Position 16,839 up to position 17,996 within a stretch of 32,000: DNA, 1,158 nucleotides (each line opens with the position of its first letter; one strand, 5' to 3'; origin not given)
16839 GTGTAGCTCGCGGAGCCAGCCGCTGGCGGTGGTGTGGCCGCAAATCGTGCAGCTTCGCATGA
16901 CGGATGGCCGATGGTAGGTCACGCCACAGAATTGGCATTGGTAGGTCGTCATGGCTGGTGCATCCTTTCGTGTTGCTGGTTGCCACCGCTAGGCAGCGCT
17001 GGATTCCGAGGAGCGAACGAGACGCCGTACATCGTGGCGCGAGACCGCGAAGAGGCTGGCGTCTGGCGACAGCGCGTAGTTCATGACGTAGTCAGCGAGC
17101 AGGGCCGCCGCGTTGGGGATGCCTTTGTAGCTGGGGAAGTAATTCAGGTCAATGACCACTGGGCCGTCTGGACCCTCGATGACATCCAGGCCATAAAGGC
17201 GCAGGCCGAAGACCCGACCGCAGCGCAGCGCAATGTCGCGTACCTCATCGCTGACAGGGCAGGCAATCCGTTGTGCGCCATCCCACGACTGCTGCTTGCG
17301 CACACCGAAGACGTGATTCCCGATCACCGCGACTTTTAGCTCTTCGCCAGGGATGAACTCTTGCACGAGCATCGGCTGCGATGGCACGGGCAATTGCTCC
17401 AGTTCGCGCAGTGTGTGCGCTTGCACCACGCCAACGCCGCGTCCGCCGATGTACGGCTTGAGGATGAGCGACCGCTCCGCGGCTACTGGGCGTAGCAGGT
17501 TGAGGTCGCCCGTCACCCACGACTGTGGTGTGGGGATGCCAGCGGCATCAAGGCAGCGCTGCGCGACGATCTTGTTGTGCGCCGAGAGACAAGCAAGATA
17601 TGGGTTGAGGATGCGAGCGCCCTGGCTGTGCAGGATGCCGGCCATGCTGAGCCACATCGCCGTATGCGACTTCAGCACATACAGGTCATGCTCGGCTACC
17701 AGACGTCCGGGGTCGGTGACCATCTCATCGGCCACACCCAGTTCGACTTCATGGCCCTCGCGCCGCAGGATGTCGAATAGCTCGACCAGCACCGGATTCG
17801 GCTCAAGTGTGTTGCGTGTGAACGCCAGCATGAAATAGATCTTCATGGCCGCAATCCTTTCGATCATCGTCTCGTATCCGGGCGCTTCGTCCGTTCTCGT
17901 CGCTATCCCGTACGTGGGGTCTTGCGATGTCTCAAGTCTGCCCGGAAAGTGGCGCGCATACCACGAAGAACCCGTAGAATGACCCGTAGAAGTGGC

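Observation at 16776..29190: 12.4-kb same-strand module joining three signalling proteins to two ATP-grasp ligases, a four-domain ABC exporter and a tiny zinc-ribbon protein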

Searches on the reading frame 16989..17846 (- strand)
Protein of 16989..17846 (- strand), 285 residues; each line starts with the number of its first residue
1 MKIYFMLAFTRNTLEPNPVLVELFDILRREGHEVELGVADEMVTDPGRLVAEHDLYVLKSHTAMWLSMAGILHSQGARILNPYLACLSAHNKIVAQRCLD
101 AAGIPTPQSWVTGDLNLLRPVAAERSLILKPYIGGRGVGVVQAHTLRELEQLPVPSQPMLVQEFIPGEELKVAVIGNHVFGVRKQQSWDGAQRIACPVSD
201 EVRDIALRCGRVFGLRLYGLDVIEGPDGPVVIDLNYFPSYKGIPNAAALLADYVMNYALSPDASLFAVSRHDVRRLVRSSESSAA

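Call 6: search_protein_families(library=pfam, proteins=[window:16989-17846:-], max_evalue=0.01)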
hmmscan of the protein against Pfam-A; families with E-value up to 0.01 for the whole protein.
window:16989-17846:- (285 aa): 4 families
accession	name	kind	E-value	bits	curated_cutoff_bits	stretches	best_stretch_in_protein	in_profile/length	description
PF08443.16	RimK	-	2.3e-12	47.4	21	1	89-243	1-172/188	RimK-like ATP-grasp domain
PF05770.16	Ins134_P3_kin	-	1.2e-09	38.5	23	1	127-255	78-200/201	Inositol 1,3,4-trisphosphate 5/6-kinase ATP-grasp domain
PF02655.19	ATP-grasp_3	-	2.3e-08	34.7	23.2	1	90-235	2-154/160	ATP-grasp domain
PF14397.11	ATPgrasp_ST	-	0.00066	19.4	31.4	0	196-249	212-269/278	Sugar-transfer associated ATP-grasp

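Call 7: search_protein_families(library=ncbifam, proteins=[window:16989-17846:-], max_evalue=0.01)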
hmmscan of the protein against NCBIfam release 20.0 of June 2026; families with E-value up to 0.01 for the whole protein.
window:16989-17846:- (285 aa): 19 families
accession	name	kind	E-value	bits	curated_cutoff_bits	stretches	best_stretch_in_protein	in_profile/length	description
TIGR00768.1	rimK_fam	subfamily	7.2e-23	81.3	143.4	1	20-245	13-262/276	RimK family alpha-L-glutamate ligase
NF040720.1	MptN_Meth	equivalog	2e-19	69.8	350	1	72-255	82-287/291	tetrahydromethanopterin:alpha-L-glutamate ligase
TIGR02144.1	LysX_arch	equivalog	1.6e-17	63.5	275.6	1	45-247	40-263/281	lysine biosynthesis protein LysX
TIGR04356.1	grasp_GAK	hypoth_equivalog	1.4e-10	40.8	300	1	65-256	73-285/287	GAK system ATP-grasp enzyme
NF002378.0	PRK01372.1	subfamily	6.5e-08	31.6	243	1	85-182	94-196/305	D-alanine--D-alanine ligase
NF007764.0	PRK10446.1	equivalog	1.4e-07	31.1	331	1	76-249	84-276/300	30S ribosomal protein S6--L-glutamate ligase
NF009405.0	PRK12767.1-4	equivalog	6e-06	25.5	390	1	89-174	110-194/320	carbamoyl phosphate synthase-like protein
TIGR01205.1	D_ala_D_alaTIGR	subfamily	1.6e-05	24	245.65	1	84-181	99-208/318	D-alanine--D-alanine ligase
TIGR02068.2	cya_phycin_syn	equivalog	0.00013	20.1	850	1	86-184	208-313/862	cyanophycin synthetase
NF010623.0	PRK14016.1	subfamily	0.00034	18.9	877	1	89-185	212-315/871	cyanophycin synthetase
TIGR04443.1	F420_CofF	equivalog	0.00061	18.9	300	1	71-244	72-264/283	coenzyme gamma-F420-2:alpha-L-glutamate ligase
TIGR03103.1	trio_acet_GNAT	equivalog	0.00097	17.8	569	1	88-180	294-392/547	N-acetylglutaminylglutamine synthetase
NF009406.0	PRK12767.1-5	equivalog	0.0019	17.3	271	1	86-174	108-198/327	carbamoyl phosphate synthase-like protein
NF002563.0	PRK02186.1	subfamily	0.0021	16.4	625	1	90-177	106-200/890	argininosuccinate lyase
TIGR04187.1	GRASP_SAV_5884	subfamily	0.0035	16.6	350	1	66-186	97-226/312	ATP-grasp ribosomal peptide maturase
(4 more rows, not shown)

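Call 8: search_solved_structures(query=window:16989-17846:-, max_evalue=1)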
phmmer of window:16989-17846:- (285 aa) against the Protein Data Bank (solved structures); distinct sequences matched with E-value up to 1: 24.
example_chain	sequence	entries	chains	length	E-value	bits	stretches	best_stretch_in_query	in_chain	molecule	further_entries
7drm_A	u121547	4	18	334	3.6e-12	49.3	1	97-246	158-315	ATP-grasp domain-containing protein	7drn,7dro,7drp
7qys_A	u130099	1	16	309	2.8e-09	39.8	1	76-246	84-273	Probable alpha-L-glutamate ligase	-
7qyr_A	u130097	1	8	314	3.3e-09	39.6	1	76-248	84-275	Probable alpha-L-glutamate ligase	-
5zct_A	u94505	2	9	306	3.6e-09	39.5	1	47-247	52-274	Ribosomal protein S6--L-glutamate ligase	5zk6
4iwx_A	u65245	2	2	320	4.1e-09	39.3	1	47-247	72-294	Ribosomal protein S6 modification protein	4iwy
7tn6_A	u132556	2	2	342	4.1e-06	29.5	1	197-254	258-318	Inositol-tetrakisphosphate 1-kinase 1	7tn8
7tn5_A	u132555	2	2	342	5e-06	29.2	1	197-254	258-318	Inositol-tetrakisphosphate 1-kinase 1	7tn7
3vpd_A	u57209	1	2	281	2e-05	27.2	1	69-245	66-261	Ribosomal protein S6 modification protein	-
7tn3_A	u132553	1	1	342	4.4e-05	26.1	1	197-254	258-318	Inositol-tetrakisphosphate 1-kinase 1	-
1uc8_A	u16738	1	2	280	4.7e-05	26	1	69-246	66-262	lysine biosynthesis enzyme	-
1uc9_A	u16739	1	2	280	6.9e-05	25.4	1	71-246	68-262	lysine biosynthesis enzyme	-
5i47_A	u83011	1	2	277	0.00014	24.4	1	28-255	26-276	RimK domain protein ATP-grasp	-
8oxe_A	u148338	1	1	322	0.00059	22.4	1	202-256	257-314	Inositol-tetrakisphosphate 1-kinase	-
1z2n_X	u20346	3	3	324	0.0024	20.4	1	200-242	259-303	inositol 1,3,4-trisphosphate 5/6-kinase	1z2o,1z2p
2pn1_A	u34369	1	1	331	0.0032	20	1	79-175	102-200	Carbamoylphosphate synthase large subunit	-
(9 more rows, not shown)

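Call 10: find_homologous_proteins(query=window:16989-17846:-, max_evalue=0.00001)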
Query window:16989-17846:- (285 aa): 631 proteins with E <= 0.00001 among 7712 candidates; the best 120 are listed.
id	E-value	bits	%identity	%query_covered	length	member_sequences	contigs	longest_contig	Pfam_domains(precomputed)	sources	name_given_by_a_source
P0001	1.1e-185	633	99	100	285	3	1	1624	PF08443.17,PF02655.20,PF05770.17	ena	-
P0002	4.1e-124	431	68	100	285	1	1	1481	PF08443.17,PF02655.20,PF05770.17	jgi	jgi:ribosomal protein S6--L-glutamate ligase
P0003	1.1e-123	430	69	97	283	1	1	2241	PF14397.12,PF08443.17,PF02655.20,PF05770.17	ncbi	-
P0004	2.1e-123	429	69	96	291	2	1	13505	PF14397.12,PF08443.17,PF02655.20,PF05770.17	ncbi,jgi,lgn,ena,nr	ncbi:MAG TPA: ATP-grasp domain-containing protein [Ktedonobacterales bacterium]|jgi:ribosomal protei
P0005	3.0e-123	429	69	97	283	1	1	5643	PF14397.12,PF08443.17,PF02655.20,PF05770.17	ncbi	-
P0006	3.2e-123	428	69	97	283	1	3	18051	PF14397.12,PF08443.17,PF02655.20,PF05770.17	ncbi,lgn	ncbi:MAG TPA: ATP-grasp domain-containing protein [Ktedonobacterales bacterium]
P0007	4.6e-123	428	74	91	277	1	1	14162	PF14397.12,PF08443.17,PF02655.20,PF05770.17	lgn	-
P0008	1.1e-122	427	72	91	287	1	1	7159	PF08443.17,PF02655.20,PF05770.17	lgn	-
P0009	1.2e-122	427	68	97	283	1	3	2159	PF14397.12,PF08443.17,PF02655.20,PF05770.17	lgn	-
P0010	3.0e-122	425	69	97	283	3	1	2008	PF14397.12,PF08443.17,PF02655.20,PF05770.17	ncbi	-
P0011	8.9e-122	424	70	96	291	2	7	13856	PF08443.17,PF02655.20,PF05770.17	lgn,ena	-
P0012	3.5e-121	422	69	96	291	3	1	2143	PF08443.17,PF02655.20,PF05770.17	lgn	-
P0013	4.2e-121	422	67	100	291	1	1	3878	PF08443.17,PF02655.20,PF05770.17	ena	-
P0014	7.8e-121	421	69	96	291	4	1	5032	PF08443.17,PF02655.20,PF05770.17,PF07478.19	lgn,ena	-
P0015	7.7e-120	417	69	98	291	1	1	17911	PF08443.17,PF02655.20,PF05770.17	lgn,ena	-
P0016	1.2e-119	417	70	93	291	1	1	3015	PF08443.17,PF02655.20,PF05770.17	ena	-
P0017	1.2e-119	417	67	98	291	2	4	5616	PF08443.17,PF02655.20,PF05770.17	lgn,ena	-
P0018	1.4e-119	417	68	98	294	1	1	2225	PF08443.17,PF02655.20,PF05770.17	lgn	-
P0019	1.9e-119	416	68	98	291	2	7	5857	PF08443.17,PF02655.20,PF05770.17,PF07478.19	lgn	-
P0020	3.6e-119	415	73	89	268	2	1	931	PF08443.17,PF02655.20,PF05770.17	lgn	-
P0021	5.0e-119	415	70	92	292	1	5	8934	PF08443.17,PF02655.20,PF05770.17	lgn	-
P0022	6.1e-119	414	70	90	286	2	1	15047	PF08443.17,PF02655.20,PF05770.17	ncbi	-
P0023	1.4e-118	413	71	90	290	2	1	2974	PF08443.17,PF02655.20,PF05770.17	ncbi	-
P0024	1.9e-118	413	68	96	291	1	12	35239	PF08443.17,PF02655.20,PF05770.17,PF07478.19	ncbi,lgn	ncbi:MAG TPA: ATP-grasp domain-containing protein [Ktedonobacterales bacterium]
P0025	2.9e-118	412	67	96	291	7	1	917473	PF08443.17,PF02655.20,PF05770.17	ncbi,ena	-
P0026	1.3e-117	410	69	89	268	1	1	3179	PF08443.17,PF02655.20,PF05770.17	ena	-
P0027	3.0e-117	409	65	97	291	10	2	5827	PF08443.17,PF02655.20,PF05770.17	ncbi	ncbi:MAG: ATP-grasp domain-containing protein [Ktedonobacterales bacterium]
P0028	3.9e-117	409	68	96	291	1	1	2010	PF08443.17,PF02655.20,PF05770.17,PF07478.19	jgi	jgi:ribosomal protein S6--L-glutamate ligase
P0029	5.2e-117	408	69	91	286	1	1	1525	PF08443.17,PF02655.20,PF05770.17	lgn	-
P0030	5.7e-117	408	71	89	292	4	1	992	PF08443.17,PF02655.20,PF05770.17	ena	-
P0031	6.8e-117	408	66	96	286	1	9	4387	PF08443.17,PF02655.20,PF05770.17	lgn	-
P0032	1.5e-115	403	69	91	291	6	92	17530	PF08443.17,PF02655.20,PF05770.17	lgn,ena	-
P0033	3.7e-115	402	67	91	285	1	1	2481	PF08443.17,PF02655.20,PF05770.17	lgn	-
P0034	5.8e-115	401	69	91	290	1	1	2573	PF08443.17,PF02655.20,PF05770.17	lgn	-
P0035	5.8e-115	401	69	91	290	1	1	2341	PF08443.17,PF02655.20,PF05770.17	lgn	-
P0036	1.1e-114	400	68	91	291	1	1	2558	PF08443.17,PF02655.20,PF05770.17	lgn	-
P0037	1.9e-114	400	67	90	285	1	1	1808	PF08443.17,PF02655.20,PF05770.17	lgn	-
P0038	3.6e-114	399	64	100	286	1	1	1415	PF08443.17,PF02655.20,PF05770.17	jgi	jgi:ribosomal protein S6--L-glutamate ligase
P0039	4.2e-108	379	66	91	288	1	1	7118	PF08443.17,PF02655.20,PF05770.17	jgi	jgi:ribosomal protein S6--L-glutamate ligase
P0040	1.3e-106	374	65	91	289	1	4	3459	PF08443.17,PF02655.20,PF05770.17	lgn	-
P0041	3.5e-106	373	65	91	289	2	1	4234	PF08443.17,PF02655.20,PF05770.17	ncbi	ncbi:MAG: hypothetical protein PVSMB4_09240 [Ktedonobacterales bacterium]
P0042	3.6e-106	373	66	91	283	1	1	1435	PF08443.17,PF02655.20,PF05770.17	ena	-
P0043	7.9e-106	371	65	86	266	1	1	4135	PF08443.17,PF02655.20,PF05770.17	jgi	jgi:ribosomal protein S6--L-glutamate ligase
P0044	1.4e-104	367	63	92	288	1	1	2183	PF08443.17,PF02655.20,PF05770.17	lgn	-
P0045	1.8e-104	367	67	91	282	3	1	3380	PF08443.17,PF02655.20,PF05770.17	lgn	-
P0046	3.6e-104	366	59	99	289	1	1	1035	PF08443.17,PF02655.20,PF05770.17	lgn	-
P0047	1.4e-103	364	62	93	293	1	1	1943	PF08443.17,PF02655.20,PF05770.17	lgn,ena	-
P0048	5.0e-102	359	63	91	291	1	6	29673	PF08443.17,PF02655.20,PF05770.17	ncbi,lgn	-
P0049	5.2e-102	359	62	93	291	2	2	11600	PF08443.17,PF02655.20,PF05770.17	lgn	-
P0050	9.6e-102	358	61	95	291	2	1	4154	PF08443.17,PF02655.20,PF05770.17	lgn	-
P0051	1.8e-101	357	64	91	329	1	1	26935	PF08443.17,PF02655.20,PF05770.17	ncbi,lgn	-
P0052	5.9e-100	352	62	91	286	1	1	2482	PF08443.17,PF02655.20,PF05770.17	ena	-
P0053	7.5e-100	352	61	91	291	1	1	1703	PF08443.17,PF02655.20,PF05770.17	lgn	-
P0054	8.8e-100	352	62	89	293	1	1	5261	PF08443.17,PF02655.20,PF05770.17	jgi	jgi:ribosomal protein S6--L-glutamate ligase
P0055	2.6e-99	350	59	96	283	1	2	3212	PF14397.12,PF08443.17,PF02655.20,PF05770.17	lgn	-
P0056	2.7e-99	350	62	90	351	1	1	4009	PF08443.17,PF02655.20,PF05770.17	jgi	jgi:ribosomal protein S6--L-glutamate ligase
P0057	9.3e-99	348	61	91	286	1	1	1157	PF08443.17,PF02655.20,PF05770.17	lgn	-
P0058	1.1e-97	345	58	91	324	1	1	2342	PF08443.17,PF02655.20,PF05770.17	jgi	jgi:ribosomal protein S6--L-glutamate ligase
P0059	2.3e-97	344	59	91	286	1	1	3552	PF08443.17,PF02655.20,PF05770.17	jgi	jgi:ribosomal protein S6--L-glutamate ligase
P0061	2.2e-96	340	58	91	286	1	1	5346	PF08443.17,PF02655.20,PF05770.17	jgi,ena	-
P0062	3.4e-96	340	61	91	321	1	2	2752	PF14397.12,PF08443.17,PF02655.20,PF05770.17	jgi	jgi:ribosomal protein S6--L-glutamate ligase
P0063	4.6e-95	336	59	91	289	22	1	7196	PF14397.12,PF08443.17,PF02655.20,PF05770.17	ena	-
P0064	7.4e-95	335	58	91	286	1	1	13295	PF08443.17,PF02655.20,PF05770.17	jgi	jgi:ribosomal protein S6--L-glutamate ligase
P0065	1.5e-94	334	61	93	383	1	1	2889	PF08443.17,PF02655.20,PF05770.17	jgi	jgi:ribosomal protein S6--L-glutamate ligase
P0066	2.6e-94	334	59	91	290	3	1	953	PF08443.17,PF02655.20,PF05770.17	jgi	jgi:ribosomal protein S6--L-glutamate ligase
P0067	4.3e-94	333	60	91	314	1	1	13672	PF08443.17,PF02655.20,PF05770.17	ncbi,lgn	ncbi:MAG: RimK family alpha-L-glutamate ligase [Anaerolineae bacterium]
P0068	4.7e-94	333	58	90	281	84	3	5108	PF08443.17,PF02655.20,PF05770.17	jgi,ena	-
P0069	5.6e-94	333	58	90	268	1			PF08443.17,PF02655.20,PF05770.17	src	-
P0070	9.2e-94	332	57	90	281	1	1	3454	PF08443.17,PF02655.20,PF05770.17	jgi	jgi:ribosomal protein S6--L-glutamate ligase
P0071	9.5e-94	332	54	99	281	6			PF08443.17,PF02655.20,PF05770.17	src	-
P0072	1.2e-93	331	57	90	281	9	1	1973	PF14397.12,PF08443.17,PF02655.20,PF05770.17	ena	-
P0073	1.9e-93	331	60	89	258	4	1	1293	PF14397.12,PF08443.17,PF02655.20,PF05770.17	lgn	-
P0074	2.1e-93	331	58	90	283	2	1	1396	PF08443.17,PF02655.20,PF05770.17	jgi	jgi:ribosomal protein S6--L-glutamate ligase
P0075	2.8e-93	330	58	91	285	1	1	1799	PF08443.17,PF05770.17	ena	-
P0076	3.6e-93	330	52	99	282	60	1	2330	PF14243.12,PF08443.17,PF05770.17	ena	-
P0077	3.9e-93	330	56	93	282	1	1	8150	PF14397.12,PF08443.17,PF02655.20,PF05770.17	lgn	-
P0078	3.9e-93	330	57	91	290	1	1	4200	PF14397.12,PF08443.17,PF02655.20,PF05770.17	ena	-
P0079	5.8e-93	329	58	90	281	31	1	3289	PF08443.17,PF02655.20,PF05770.17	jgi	-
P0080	8.5e-93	329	56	90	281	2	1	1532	PF08443.17,PF02655.20,PF05770.17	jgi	-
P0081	1.2e-92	328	57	91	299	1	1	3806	PF14397.12,PF08443.17,PF02655.20,PF05770.17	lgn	-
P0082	1.4e-92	328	59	98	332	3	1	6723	PF08443.17,PF05770.17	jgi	jgi:hypothetical protein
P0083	1.4e-92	328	56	91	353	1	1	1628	PF08443.17,PF05770.17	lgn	-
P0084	2.2e-92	327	57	90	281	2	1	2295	PF14397.12,PF08443.17,PF02655.20,PF05770.17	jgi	-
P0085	3.7e-92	327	58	90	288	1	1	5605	PF14397.12,PF08443.17,PF02655.20,PF05770.17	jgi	-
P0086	3.9e-92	326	57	90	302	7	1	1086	PF14397.12,PF08443.17,PF02655.20,PF05770.17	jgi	jgi:ribosomal protein S6--L-glutamate ligase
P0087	4.0e-92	326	56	90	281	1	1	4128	PF14397.12,PF08443.17,PF02655.20,PF05770.17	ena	-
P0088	4.1e-92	326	57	90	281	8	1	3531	PF14397.12,PF08443.17,PF02655.20,PF05770.17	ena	-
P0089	5.6e-92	326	57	90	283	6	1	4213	PF08443.17,PF02655.20,PF05770.17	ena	-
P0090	6.2e-92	326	57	90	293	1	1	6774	PF14397.12,PF08443.17,PF02655.20,PF05770.17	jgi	jgi:ribosomal protein S6--L-glutamate ligase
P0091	8.1e-92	325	59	89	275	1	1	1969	PF08443.17,PF02655.20,PF05770.17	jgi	-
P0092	8.3e-92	325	58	90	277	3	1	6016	PF14397.12,PF08443.17,PF02655.20,PF05770.17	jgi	jgi:ribosomal protein S6--L-glutamate ligase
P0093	8.3e-92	325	58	90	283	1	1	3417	PF08443.17,PF02655.20,PF05770.17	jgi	-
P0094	9.2e-92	325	56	90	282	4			PF14397.12,PF08443.17,PF02655.20,PF05770.17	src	-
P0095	1.0e-91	325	54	91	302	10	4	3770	PF08443.17,PF02655.20,PF05770.17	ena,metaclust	metaclust:\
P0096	1.1e-91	325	57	90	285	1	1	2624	PF08443.17,PF02655.20,PF05770.17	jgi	jgi:ribosomal protein S6--L-glutamate ligase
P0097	1.5e-91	325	55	93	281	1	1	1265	PF14397.12,PF08443.17,PF02655.20,PF05770.17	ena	-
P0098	1.7e-91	324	58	91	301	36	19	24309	PF14397.12,PF08443.17,PF02655.20,PF05770.17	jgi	jgi:ribosomal protein S6--L-glutamate ligase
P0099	1.9e-91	324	57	94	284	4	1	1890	PF08443.17,PF02655.20,PF05770.17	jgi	-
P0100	2.7e-91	324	59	89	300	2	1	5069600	PF14397.12,PF08443.17,PF02655.20,PF05770.17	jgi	jgi:ribosomal protein S6--L-glutamate ligase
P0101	6.4e-91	323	57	90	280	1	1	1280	PF08443.17,PF02655.20,PF05770.17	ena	-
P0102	9.8e-91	322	59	91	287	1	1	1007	PF08443.17,PF02655.20,PF05770.17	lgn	-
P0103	1.1e-90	322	61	91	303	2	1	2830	PF08443.17,PF02655.20,PF05770.17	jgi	jgi:ribosomal protein S6--L-glutamate ligase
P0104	1.3e-90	321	52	98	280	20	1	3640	PF14397.12,PF08443.17,PF02655.20,PF05770.17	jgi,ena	-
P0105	1.4e-90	321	55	91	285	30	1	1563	PF08443.17,PF02655.20,PF05770.17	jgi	-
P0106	2.3e-90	321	58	89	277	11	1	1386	PF08443.17,PF02655.20,PF05770.17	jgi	jgi:ribosomal protein S6--L-glutamate ligase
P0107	2.8e-90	320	56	91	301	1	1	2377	PF08443.17,PF02655.20,PF05770.17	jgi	jgi:ribosomal protein S6--L-glutamate ligase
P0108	2.9e-90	320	58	90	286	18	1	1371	PF14397.12,PF08443.17,PF02655.20,PF05770.17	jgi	jgi:ribosomal protein S6--L-glutamate ligase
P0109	3.7e-90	320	55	99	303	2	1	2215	PF08443.17,PF05770.17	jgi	jgi:ribosomal protein S6--L-glutamate ligase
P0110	4.5e-90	320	57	91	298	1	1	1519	PF08443.17,PF02655.20,PF05770.17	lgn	-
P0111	5.4e-90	319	59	88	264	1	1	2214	PF14397.12,PF08443.17,PF02655.20,PF05770.17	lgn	-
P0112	8.9e-90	319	60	90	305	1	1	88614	PF08443.17,PF02655.20,PF05770.17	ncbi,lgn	ncbi:MAG: ATP-grasp domain-containing protein [Anaerolineae bacterium]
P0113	1.0e-89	319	59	88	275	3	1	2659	PF08443.17,PF02655.20,PF05770.17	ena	-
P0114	1.2e-89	318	56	90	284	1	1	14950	PF08443.17,PF02655.20,PF05770.17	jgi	jgi:ribosomal protein S6--L-glutamate ligase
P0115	3.7e-89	317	58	91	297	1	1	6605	PF14397.12,PF08443.17,PF02655.20,PF05770.17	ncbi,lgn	ncbi:MAG: RimK family alpha-L-glutamate ligase [Anaerolineae bacterium]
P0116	4.0e-89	317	60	91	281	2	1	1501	PF08443.17,PF02655.20,PF05770.17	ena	-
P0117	7.9e-89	316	55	90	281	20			PF08443.17,PF02655.20,PF05770.17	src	-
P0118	8.2e-89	316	56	91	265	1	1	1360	PF08443.17,PF05770.17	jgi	jgi:ribosomal protein S6--L-glutamate ligase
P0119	1.2e-88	315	52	98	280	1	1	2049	PF14397.12,PF14243.12,PF08443.17,PF02655.20,PF05770.17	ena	-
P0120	1.2e-88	315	58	89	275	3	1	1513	PF08443.17,PF02655.20,PF05770.17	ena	-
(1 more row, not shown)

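Call 11: find_encoding_contigs(protein=P0025, flank=10000, max_places=2)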
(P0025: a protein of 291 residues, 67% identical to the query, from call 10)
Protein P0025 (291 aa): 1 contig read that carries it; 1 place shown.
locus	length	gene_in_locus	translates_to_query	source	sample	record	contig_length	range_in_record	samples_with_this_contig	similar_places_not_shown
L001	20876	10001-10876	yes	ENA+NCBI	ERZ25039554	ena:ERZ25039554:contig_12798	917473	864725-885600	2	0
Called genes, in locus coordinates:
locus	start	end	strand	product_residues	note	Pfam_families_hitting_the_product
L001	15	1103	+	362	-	PF01734:Patatin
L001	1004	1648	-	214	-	-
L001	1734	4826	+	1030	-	PF00069:Pkinase, PF03109:ABC1 (faint), PF07714:PK_Tyr_Ser-Thr, PF14531:Kinase-like, PF00069:Pkinase, PF07714:PK_Tyr_Ser-Thr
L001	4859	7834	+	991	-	PF01381:HTH_3, PF13560:HTH_31, PF13191:AAA_16, PF13401:AAA_22 (faint), PF07719:TPR_2 (faint), PF13374:TPR_10 (faint), PF00515:TPR_1 (faint), PF13424:TPR_12 (weak)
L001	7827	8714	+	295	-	PF00069:Pkinase, PF07714:PK_Tyr_Ser-Thr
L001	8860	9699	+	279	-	PF14397:ATPgrasp_ST (weak), PF02655:ATP-grasp_3 (faint), PF08443:RimK (weak), PF05770:Ins134_P3_kin (faint)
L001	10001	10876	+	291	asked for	PF02655:ATP-grasp_3, PF08443:RimK, PF05770:Ins134_P3_kin (weak)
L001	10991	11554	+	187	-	PF18914:DUF5666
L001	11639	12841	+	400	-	PF01658:Inos-1-P_synth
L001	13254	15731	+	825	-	PF00664:ABC_membrane, PF00005:ABC_tran, PF02463:SMC_N (weak), PF00498:FHA, PF16697:Yop-YscD_cpl (weak)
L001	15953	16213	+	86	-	-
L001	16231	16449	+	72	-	-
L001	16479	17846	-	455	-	-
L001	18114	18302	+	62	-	-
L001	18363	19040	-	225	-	-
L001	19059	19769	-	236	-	-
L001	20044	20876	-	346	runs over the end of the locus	PF01098:FTSW_RODA_SPOVE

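Call 12: find_encoding_contigs(protein=P0100, flank=10000, max_places=2)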
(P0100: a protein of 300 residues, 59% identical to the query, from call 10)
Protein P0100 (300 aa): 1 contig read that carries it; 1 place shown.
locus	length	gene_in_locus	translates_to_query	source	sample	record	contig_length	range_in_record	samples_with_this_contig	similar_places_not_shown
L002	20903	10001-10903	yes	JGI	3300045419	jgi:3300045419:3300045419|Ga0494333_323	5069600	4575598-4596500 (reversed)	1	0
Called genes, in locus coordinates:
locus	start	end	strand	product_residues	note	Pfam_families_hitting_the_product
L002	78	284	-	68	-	PF03459:TOBE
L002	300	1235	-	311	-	PF00528:BPD_transp_1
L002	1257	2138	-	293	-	PF01547:SBP_bac_1, PF13531:SBP_bac_11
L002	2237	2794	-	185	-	PF03551:PadR, PF13601:HTH_34 (weak), PF10400:Vir_act_alpha_C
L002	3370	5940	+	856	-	PF00133:tRNA-synt_1, PF09334:tRNA-synt_1g, PF13603:tRNA-synt_1_2, PF00133:tRNA-synt_1, PF08264:Anticodon_1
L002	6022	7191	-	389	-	PF00155:Aminotran_1_2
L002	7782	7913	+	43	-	-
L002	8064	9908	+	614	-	PF00664:ABC_membrane, PF00005:ABC_tran, PF13304:AAA_21 (faint)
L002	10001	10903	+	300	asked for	PF14397:ATPgrasp_ST (faint), PF02655:ATP-grasp_3 (weak), PF08443:RimK, PF05770:Ins134_P3_kin (weak)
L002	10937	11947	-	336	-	PF00561:Abhydrolase_1, PF12146:Hydrolase_4, PF12697:Abhydrolase_6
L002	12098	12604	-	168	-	PF00994:MoCF_biosynth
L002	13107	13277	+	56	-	-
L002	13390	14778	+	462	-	PF02133:Transp_cyt_pur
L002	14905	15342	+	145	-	PF00383:dCMP_cyt_deam_1, PF14437:MafB19-deam, PF14439:Bd3614-deam (faint)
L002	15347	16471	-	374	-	PF00704:Glyco_hydro_18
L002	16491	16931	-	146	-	PF00075:RNase_H, PF13456:RVT_3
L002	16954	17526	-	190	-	PF13302:Acetyltransf_3, PF00583:Acetyltransf_1, PF13420:Acetyltransf_4, PF13508:Acetyltransf_7 (faint), PF08445:FR47 (weak)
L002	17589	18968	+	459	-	PF00278:Orn_DAP_Arg_deC, PF01168:Ala_racemase_N (faint), PF02784:Orn_Arg_deC_N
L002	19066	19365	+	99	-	-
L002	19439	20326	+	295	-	PF01479:S4, PF01728:FtsJ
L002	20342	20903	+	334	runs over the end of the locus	PF01869:BcrAD_BadFG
